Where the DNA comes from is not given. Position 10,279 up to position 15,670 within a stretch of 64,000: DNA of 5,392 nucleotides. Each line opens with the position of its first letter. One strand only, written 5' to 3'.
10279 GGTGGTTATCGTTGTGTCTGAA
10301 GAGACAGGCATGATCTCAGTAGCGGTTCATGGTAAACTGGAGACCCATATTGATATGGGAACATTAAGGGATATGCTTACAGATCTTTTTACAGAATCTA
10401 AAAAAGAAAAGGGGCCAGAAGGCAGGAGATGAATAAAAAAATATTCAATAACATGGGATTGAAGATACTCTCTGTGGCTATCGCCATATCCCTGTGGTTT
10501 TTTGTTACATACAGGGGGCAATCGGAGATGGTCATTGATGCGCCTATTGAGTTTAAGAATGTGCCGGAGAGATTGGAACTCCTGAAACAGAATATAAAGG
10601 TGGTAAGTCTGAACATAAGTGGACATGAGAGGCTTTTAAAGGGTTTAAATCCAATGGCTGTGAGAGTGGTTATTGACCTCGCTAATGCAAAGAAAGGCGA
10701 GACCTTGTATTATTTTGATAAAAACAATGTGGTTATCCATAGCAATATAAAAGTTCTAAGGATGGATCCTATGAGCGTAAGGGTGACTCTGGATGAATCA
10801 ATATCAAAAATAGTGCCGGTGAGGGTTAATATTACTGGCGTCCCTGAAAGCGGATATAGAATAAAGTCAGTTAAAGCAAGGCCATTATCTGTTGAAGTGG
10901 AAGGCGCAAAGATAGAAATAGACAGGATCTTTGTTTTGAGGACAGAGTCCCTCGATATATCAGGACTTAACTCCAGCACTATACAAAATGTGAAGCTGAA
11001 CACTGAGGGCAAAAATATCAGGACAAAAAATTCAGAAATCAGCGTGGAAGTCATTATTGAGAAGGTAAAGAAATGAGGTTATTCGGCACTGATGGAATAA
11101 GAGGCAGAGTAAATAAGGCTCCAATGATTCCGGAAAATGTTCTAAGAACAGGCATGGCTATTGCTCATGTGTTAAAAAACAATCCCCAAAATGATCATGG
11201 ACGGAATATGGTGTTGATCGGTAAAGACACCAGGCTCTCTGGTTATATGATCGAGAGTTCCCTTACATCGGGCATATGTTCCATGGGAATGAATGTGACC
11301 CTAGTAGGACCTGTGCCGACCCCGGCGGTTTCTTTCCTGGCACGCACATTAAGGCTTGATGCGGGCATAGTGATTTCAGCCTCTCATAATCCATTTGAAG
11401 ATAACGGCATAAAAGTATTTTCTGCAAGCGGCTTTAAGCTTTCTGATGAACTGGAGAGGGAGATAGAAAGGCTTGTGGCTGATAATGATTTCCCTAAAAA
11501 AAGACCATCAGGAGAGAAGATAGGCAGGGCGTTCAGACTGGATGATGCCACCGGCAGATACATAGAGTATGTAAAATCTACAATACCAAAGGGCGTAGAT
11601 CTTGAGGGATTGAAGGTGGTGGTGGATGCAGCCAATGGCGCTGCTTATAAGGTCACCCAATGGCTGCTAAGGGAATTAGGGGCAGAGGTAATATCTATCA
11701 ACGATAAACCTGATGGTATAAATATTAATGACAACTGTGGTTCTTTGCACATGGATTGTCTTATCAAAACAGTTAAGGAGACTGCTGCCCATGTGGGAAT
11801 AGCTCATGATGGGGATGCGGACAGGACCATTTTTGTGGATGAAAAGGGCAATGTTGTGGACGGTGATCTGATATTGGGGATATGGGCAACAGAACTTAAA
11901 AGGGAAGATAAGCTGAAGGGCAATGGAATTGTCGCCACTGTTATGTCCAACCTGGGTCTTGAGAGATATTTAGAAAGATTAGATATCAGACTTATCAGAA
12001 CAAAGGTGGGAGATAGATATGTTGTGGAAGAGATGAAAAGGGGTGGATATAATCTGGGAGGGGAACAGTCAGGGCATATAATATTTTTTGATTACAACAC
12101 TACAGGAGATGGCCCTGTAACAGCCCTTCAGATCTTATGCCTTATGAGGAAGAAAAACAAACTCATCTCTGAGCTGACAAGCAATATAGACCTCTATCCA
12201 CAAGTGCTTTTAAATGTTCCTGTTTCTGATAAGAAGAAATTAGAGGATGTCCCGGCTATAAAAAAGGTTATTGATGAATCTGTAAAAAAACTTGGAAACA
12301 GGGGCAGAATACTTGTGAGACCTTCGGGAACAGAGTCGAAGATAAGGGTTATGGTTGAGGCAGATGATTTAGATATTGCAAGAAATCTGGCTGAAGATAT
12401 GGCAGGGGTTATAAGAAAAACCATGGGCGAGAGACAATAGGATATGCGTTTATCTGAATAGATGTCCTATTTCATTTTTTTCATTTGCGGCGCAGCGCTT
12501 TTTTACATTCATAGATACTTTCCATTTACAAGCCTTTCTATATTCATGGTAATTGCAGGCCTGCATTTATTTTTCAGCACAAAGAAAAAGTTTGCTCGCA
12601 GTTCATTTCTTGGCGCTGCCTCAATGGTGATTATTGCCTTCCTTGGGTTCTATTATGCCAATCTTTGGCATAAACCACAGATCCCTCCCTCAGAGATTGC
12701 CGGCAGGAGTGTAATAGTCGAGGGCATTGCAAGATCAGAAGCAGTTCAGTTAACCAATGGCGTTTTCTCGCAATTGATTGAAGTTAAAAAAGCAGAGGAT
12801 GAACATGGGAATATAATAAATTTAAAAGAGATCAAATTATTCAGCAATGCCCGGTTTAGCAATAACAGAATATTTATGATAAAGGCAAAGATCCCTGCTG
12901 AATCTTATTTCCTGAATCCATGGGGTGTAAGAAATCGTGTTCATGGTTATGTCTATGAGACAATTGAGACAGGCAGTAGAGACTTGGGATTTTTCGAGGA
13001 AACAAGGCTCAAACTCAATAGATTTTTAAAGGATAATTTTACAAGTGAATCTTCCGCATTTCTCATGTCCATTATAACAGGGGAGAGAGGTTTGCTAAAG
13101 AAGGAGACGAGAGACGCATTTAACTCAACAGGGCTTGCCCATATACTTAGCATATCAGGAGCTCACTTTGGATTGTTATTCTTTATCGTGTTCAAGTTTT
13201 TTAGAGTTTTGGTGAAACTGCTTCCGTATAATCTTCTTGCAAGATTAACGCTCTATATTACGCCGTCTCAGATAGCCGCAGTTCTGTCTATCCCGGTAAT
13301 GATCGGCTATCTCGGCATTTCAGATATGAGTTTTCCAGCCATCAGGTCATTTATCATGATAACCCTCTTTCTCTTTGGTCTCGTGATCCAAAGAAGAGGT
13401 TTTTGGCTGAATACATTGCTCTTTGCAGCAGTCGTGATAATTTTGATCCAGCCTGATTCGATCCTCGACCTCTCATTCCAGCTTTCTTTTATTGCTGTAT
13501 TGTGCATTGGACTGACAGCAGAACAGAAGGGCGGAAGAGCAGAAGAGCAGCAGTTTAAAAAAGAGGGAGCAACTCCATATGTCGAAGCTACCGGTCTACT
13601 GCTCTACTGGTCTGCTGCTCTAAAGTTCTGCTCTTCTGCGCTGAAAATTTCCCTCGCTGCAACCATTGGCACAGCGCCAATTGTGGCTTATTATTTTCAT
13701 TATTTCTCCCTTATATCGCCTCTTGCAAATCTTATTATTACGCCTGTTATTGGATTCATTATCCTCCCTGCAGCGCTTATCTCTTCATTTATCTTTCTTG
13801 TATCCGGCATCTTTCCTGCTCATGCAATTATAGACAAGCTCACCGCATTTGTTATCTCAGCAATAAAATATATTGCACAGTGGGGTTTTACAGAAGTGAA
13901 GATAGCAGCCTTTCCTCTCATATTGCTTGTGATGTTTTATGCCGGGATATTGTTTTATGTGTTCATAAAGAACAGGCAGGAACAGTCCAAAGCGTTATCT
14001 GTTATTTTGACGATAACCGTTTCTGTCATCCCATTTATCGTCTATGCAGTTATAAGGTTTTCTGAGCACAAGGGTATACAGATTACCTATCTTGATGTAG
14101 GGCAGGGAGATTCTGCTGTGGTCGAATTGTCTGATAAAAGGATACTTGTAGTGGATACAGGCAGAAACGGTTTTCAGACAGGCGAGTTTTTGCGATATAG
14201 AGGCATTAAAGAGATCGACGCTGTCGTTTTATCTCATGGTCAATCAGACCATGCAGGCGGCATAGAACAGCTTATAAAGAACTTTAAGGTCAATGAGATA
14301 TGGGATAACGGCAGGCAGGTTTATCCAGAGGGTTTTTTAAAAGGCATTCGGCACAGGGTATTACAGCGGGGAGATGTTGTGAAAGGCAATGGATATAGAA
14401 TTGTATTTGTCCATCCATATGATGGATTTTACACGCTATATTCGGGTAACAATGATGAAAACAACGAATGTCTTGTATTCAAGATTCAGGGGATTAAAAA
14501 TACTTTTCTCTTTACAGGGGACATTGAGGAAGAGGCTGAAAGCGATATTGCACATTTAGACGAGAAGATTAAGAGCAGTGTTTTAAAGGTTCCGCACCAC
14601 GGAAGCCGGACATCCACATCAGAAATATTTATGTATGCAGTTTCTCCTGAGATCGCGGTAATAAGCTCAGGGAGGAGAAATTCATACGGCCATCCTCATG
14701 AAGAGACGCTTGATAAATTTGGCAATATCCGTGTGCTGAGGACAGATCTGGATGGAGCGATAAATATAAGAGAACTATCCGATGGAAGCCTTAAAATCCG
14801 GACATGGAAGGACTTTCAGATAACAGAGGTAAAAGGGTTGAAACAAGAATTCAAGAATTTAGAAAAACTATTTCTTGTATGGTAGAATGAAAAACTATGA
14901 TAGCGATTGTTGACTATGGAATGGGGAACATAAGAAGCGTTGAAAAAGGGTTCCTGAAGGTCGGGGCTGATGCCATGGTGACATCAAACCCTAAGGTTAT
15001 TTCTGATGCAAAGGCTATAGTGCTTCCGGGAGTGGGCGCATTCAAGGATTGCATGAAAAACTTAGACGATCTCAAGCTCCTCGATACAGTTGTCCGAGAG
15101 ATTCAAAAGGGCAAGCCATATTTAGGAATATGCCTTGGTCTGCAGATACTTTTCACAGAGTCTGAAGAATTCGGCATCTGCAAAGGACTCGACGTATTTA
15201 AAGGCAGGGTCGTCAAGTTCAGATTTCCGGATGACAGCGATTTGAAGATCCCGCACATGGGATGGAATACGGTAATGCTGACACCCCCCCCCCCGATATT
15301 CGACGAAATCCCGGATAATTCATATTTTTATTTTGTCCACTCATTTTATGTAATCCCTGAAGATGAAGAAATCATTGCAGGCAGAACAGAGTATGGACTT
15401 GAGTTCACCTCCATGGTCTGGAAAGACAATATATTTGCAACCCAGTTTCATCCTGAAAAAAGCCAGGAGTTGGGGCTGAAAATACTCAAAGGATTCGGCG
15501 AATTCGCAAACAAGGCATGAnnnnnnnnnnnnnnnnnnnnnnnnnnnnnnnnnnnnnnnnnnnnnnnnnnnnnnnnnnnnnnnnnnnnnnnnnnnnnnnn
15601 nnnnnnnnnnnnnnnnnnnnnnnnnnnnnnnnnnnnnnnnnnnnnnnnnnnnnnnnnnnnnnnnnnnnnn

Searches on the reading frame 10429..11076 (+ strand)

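Call 77: search_protein_families(library=pfam, proteins=[window:10429-11076:+], max_evalue=0.000001)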
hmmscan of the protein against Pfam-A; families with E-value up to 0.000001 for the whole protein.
window:10429-11076:+ (215 aa): 1 family
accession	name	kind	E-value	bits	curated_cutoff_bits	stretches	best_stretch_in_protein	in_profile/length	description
PF07949.17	YbbR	-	1.5e-16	60.9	22.3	1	129-208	1-81/81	YbbR-like protein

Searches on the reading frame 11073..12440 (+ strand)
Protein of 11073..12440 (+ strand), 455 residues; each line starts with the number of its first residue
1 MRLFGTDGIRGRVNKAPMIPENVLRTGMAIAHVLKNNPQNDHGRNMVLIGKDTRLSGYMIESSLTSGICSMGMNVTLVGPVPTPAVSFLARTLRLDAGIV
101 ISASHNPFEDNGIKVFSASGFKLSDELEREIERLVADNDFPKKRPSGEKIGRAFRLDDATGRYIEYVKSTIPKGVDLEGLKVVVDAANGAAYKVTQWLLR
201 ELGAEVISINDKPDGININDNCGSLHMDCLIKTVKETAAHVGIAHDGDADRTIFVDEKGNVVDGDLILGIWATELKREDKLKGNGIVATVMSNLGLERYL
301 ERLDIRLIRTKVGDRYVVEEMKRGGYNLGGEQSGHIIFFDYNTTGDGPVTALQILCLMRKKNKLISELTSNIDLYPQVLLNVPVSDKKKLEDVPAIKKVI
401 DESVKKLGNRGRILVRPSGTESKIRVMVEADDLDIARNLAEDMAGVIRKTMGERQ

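Call 77: search_protein_families(library=pfam, proteins=[window:11073-12440:+], max_evalue=0.000001)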
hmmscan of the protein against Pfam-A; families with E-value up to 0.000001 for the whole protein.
window:11073-12440:+ (455 aa): 4 families
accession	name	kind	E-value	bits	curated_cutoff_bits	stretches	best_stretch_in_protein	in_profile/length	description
PF02878.22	PGM_PMM_I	-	1.5e-44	151.5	22.5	1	2-140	2-136/138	Phosphoglucomutase/phosphomannomutase, alpha/beta/alpha domain I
PF02880.22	PGM_PMM_III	-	1.3e-36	125.7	20.7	1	263-370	1-110/115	Phosphoglucomutase/phosphomannomutase, alpha/beta/alpha domain III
PF00408.26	PGM_PMM_IV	-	2.9e-20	72.5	23.1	1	379-444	1-66/68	Phosphoglucomutase/phosphomannomutase, C-terminal domain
PF02879.22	PGM_PMM_II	-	2e-19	70.5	29.3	1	162-259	2-103/103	Phosphoglucomutase/phosphomannomutase, alpha/beta/alpha domain II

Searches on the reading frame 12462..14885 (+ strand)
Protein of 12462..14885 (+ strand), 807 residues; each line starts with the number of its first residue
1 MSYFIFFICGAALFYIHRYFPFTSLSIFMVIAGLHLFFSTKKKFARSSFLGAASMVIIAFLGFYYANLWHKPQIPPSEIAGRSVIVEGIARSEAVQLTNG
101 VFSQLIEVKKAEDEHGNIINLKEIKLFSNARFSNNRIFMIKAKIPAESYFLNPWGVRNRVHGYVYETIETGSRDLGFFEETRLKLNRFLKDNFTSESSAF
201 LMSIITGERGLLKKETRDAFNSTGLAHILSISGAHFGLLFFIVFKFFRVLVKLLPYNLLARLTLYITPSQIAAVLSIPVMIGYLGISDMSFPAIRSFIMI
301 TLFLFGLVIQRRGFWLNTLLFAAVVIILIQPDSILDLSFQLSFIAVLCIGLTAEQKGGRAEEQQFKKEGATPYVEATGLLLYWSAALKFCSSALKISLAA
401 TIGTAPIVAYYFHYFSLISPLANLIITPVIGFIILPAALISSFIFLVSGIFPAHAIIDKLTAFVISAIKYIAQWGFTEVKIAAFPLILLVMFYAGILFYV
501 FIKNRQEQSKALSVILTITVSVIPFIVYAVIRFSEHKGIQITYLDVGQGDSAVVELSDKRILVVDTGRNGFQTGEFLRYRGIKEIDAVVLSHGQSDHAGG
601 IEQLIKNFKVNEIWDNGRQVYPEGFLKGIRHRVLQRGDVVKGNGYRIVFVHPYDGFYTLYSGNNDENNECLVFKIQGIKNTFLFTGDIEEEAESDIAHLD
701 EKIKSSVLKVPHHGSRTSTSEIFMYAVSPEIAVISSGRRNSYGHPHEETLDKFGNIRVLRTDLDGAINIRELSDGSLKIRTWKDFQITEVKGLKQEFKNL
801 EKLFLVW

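Call 14: search_protein_families(library=ncbifam, proteins=[window:12462-14885:+], max_evalue=0.001)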
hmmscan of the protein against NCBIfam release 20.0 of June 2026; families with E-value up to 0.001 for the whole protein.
window:12462-14885:+ (807 aa): 8 families
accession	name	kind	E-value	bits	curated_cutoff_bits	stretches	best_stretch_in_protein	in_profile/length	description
TIGR00361.1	ComEC_Rec2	equivalog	4.7e-80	269.5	190.05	1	188-765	119-663/663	DNA internalization-related competence protein ComEC/Rec2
NF008580.0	PRK11539.1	equivalog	2e-54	185.2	969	2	390-770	364-727/758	ComEC family protein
TIGR00360.1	ComEC_N-term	subfamily_domain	6.9e-20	72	36.5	1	225-436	1-170/171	ComEC/Rec2-related protein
NF049846.1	blaAHM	exception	2.4e-19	69.4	590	1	538-753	62-276/304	AHM family subclass B3-like metallo-beta-lactamase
NF045979.1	ComEC_MAG0480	equivalog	4.9e-16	58.5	150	1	117-352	120-335/461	MAG0480 family ComEC-like protein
NF041809.1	Avs1a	equivalog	4.2e-06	25.7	420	1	680-751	265-339/387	AVAST type 1 anti-phage system MBL fold metallo-hydrolase Avs1a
NF058524.1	6A-MBL_enzyme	equivalog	7.9e-06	25.2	220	0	663-720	194-261/346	anti-phage 6A-MBL system MBL-fold protein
NF008887.0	PRK11921.1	equivalog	0.00084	18.3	635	0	557-650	41-139/396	anaerobic nitric oxide reductase flavorubredoxin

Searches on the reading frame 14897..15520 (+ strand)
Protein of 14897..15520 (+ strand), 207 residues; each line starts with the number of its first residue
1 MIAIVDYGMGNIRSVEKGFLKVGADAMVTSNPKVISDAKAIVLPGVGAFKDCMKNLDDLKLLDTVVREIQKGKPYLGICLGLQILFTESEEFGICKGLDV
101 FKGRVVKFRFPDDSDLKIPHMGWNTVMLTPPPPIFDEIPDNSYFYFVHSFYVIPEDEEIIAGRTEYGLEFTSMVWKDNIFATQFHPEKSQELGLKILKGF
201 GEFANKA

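Call 14: search_protein_families(library=ncbifam, proteins=[window:14897-15520:+], max_evalue=0.001)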
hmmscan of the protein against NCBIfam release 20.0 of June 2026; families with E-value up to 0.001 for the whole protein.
window:14897-15520:+ (207 aa): 12 families
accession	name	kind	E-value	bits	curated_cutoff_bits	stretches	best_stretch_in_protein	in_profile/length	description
TIGR01855.1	IMP_synth_hisH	equivalog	2.6e-67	226.5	105.4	1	2-201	1-196/198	imidazole glycerol phosphate synthase subunit HisH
NF010608.0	PRK14004.1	equivalog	2.3e-51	174.5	216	1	1-203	1-209/210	imidazole glycerol phosphate synthase subunit HisH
NF001975.0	PRK00758.1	equivalog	7.3e-08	32.2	198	1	2-205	4-183/185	GMP synthase subunit A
NF005072.0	PRK06490.1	equivalog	1.5e-07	30.7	339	1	61-191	81-190/251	glutamine amidotransferase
TIGR01737.1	FGAM_synth_I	equivalog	6.5e-06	25.7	177.8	1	15-86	17-92/228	phosphoribosylformylglycinamidine synthase I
TIGR00888.1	guaA_Nterm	equivalog_domain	7.4e-06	25.5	172.15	0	69-201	67-181/188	glutamine-hydrolyzing GMP synthase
TIGR03800.1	PLP_synth_Pdx2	equivalog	3e-05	24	105.55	0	15-99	14-99/184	pyridoxal 5'-phosphate synthase glutaminase subunit PdxT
NF002957.0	PRK03619.1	equivalog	4.1e-05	23.1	212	1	26-86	30-93/222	phosphoribosylformylglycinamidine synthase subunit PurQ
NF001989.1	PRK00784.1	equivalog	9.4e-05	21.3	273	1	24-87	273-336/480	cobyric acid synthase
NF006562.0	PRK09065.1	equivalog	0.00069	19.2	205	0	133-193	135-195/242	glutamine amidotransferase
NF005458.0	PRK07053.1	equivalog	0.00082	18.8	250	0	61-85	72-96/234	glutamine amidotransferase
NF009475.0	PRK12838.1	equivalog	0.00093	18.2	221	0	2-85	172-253/359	carbamoyl phosphate synthase small subunit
